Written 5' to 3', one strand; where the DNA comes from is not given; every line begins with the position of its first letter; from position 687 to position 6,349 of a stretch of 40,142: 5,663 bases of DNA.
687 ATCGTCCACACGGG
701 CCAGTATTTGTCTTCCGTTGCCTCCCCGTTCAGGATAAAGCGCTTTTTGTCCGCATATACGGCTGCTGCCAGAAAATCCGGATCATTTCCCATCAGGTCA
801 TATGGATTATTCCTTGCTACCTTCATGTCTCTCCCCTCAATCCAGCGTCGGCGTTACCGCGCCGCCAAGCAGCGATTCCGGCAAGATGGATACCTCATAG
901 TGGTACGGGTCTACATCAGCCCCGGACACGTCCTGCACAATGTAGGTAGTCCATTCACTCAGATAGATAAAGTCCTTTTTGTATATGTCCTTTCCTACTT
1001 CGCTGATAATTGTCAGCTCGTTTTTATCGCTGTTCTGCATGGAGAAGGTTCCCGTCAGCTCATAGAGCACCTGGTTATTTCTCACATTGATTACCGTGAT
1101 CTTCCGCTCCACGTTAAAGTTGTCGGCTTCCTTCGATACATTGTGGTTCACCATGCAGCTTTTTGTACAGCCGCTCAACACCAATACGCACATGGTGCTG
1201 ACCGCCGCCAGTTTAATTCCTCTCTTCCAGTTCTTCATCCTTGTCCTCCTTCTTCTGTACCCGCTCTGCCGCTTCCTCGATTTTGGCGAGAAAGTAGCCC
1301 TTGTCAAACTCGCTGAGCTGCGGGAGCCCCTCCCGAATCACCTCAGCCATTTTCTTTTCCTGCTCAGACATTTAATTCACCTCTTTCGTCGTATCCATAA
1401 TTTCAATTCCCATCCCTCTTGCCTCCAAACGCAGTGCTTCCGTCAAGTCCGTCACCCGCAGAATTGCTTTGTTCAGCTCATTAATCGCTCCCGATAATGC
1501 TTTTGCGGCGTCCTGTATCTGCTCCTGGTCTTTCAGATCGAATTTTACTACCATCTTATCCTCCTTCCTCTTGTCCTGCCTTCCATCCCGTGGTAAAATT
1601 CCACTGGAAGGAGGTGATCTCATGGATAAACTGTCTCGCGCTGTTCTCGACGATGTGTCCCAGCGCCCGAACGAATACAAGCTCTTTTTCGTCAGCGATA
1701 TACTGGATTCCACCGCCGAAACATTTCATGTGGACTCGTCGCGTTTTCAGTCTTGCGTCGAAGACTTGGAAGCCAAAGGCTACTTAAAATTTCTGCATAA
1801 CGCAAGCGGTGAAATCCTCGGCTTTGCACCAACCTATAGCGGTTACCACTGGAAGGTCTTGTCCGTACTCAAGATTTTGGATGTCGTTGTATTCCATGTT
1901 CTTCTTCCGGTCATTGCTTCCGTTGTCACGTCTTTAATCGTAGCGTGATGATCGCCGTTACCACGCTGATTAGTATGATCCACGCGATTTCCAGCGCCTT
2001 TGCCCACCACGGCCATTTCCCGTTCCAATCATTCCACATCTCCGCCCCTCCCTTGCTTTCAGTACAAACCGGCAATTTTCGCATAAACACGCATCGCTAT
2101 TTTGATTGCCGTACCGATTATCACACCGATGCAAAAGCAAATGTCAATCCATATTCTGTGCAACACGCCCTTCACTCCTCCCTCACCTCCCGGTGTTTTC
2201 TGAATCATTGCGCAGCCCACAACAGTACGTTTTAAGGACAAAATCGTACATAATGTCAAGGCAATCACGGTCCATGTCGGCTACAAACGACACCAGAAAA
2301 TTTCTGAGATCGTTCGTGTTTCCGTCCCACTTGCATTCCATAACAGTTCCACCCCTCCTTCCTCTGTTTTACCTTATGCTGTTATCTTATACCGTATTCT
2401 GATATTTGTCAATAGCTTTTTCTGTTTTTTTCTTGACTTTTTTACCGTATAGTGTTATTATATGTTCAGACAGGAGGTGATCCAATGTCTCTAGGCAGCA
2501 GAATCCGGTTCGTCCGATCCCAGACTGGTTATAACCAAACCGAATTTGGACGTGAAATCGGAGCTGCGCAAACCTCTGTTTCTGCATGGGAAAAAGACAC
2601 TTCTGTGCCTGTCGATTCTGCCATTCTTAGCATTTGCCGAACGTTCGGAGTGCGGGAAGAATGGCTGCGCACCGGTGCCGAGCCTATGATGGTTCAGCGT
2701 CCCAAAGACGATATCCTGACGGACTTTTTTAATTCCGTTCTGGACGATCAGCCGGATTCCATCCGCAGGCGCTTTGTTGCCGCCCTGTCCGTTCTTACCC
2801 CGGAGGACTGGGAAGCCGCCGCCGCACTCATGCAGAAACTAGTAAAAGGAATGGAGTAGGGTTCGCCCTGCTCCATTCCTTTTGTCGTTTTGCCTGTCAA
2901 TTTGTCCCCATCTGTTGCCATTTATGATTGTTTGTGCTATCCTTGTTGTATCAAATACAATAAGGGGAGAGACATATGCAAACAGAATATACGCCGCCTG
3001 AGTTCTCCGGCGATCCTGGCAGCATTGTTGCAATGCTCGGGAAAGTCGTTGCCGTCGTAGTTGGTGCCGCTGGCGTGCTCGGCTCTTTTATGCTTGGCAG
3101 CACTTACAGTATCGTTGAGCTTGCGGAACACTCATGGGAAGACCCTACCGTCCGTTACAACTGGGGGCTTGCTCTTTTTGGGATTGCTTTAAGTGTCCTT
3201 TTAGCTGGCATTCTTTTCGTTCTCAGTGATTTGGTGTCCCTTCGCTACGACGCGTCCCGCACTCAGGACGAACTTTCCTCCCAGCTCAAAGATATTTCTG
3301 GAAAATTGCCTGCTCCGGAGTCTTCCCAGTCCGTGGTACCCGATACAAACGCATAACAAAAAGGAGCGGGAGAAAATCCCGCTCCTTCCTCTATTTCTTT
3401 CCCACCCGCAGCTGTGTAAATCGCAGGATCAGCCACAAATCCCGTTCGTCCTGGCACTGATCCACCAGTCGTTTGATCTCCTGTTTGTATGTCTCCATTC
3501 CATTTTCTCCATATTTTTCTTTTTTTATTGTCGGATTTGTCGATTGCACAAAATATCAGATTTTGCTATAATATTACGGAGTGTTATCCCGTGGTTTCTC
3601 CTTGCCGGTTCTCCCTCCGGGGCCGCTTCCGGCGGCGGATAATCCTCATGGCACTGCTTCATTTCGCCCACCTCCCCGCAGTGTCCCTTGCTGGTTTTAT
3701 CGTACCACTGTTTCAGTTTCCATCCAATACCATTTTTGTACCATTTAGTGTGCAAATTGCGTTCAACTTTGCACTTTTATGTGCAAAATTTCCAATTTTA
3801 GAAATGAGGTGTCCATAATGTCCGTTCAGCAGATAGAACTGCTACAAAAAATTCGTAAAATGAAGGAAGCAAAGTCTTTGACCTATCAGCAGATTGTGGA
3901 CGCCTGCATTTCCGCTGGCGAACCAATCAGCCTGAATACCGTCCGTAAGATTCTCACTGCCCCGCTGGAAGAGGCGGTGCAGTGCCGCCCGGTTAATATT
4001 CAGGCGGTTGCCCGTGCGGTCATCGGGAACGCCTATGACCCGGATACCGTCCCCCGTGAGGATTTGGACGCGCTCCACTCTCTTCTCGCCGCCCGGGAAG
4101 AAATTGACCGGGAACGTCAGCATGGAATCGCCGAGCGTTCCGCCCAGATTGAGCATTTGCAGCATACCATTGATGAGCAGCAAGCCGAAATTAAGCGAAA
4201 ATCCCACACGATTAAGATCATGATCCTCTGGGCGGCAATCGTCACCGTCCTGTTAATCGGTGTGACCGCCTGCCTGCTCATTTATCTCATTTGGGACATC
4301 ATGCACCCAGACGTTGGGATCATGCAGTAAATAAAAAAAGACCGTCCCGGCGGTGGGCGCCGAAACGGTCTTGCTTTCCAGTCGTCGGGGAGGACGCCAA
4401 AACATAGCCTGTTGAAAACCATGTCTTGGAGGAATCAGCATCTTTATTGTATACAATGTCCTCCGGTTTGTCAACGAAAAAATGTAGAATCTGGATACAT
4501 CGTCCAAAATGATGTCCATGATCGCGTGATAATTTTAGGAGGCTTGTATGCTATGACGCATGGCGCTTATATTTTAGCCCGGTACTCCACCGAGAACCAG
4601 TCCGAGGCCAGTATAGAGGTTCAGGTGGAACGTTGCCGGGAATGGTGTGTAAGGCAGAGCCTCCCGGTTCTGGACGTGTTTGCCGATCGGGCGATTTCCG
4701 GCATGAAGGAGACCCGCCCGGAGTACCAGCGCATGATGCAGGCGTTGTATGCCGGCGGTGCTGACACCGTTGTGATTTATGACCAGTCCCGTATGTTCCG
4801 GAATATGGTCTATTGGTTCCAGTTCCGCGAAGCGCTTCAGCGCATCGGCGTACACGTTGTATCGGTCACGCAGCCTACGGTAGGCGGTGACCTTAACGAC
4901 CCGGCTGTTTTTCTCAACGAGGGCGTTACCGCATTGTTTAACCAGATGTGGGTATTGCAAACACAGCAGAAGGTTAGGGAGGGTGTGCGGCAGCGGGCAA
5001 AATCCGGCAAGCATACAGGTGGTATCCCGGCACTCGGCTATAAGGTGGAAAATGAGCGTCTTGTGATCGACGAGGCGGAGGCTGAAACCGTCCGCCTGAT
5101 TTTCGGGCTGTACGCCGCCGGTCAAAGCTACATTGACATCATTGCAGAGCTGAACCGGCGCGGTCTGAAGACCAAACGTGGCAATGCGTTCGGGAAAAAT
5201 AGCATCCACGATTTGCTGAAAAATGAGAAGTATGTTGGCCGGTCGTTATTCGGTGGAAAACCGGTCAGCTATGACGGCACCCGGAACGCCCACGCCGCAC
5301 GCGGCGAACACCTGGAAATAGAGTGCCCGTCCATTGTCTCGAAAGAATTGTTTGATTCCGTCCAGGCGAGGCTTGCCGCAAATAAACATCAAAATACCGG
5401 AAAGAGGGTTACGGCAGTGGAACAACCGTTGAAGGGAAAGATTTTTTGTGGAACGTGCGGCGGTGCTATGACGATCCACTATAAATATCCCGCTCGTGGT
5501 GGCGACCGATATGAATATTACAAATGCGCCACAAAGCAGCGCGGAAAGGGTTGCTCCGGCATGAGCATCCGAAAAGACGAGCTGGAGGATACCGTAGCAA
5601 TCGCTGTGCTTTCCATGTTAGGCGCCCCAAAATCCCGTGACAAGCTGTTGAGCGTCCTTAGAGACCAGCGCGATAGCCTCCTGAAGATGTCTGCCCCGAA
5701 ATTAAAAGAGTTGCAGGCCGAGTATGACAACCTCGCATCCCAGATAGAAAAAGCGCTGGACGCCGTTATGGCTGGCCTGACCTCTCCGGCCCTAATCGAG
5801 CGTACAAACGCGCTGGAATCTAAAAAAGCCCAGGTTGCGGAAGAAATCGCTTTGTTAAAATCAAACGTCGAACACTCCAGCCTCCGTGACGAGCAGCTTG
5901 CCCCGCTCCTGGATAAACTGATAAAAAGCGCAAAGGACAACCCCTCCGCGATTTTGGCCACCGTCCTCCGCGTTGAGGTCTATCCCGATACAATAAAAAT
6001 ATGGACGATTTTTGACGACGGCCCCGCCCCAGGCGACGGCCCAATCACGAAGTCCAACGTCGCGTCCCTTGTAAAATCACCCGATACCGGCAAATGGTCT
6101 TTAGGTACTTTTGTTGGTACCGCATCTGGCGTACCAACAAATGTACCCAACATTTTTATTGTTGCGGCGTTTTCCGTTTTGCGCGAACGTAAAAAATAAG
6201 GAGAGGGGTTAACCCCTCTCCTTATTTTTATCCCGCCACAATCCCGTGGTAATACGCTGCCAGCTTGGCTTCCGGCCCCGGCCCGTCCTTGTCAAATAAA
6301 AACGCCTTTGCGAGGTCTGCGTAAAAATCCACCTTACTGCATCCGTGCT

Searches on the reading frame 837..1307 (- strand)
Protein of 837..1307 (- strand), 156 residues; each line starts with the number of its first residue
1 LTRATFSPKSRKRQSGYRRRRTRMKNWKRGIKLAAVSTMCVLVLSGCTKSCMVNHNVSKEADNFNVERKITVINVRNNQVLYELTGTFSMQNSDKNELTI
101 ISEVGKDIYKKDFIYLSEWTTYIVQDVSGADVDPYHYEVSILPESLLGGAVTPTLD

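Call 26: search_protein_families(library=phrogs, max_evalue=0.001, proteins=[window:837-1307:-])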
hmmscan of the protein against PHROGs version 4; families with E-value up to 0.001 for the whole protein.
window:837-1307:- (156 aa): 1 family
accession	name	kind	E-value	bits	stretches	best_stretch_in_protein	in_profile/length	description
phrog_478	-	integration and excision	8.6e-32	110.9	1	32-146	6-122/129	site-specific recombination directionality factor RDF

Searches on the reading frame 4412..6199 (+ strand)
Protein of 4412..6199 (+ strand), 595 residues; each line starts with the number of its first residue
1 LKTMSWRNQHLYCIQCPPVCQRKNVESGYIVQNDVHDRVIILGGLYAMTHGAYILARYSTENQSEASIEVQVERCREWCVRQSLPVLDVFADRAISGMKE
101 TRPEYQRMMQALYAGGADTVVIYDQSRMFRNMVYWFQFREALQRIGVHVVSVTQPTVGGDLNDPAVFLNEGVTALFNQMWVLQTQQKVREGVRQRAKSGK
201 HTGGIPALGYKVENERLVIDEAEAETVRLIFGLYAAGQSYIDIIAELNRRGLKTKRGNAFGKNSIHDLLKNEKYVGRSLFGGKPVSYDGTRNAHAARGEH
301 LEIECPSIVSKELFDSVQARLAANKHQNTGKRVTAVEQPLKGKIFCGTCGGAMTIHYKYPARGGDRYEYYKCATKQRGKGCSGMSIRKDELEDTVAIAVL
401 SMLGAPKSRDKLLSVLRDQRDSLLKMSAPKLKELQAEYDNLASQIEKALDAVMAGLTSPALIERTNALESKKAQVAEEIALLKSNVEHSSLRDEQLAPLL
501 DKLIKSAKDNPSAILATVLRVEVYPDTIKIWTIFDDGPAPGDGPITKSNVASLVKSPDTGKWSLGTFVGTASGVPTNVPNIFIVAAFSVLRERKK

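Call 26: search_protein_families(library=phrogs, max_evalue=0.001, proteins=[window:4412-6199:+])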
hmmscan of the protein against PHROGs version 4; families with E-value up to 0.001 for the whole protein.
window:4412-6199:+ (595 aa): 4 families
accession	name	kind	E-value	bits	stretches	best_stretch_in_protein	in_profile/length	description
phrog_95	-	integration and excision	1.4e-105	355.3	1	52-531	90-563/651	integrase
phrog_125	-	DNA, RNA and nucleotide metabolism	1.4e-26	94.6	1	54-324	24-251/254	DNA invertase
phrog_7701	-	DNA, RNA and nucleotide metabolism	2.2e-07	32.2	1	208-279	6-68/137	DNA invertase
phrog_6620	-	integration and excision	7.5e-05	23.4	1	54-150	60-153/201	transposase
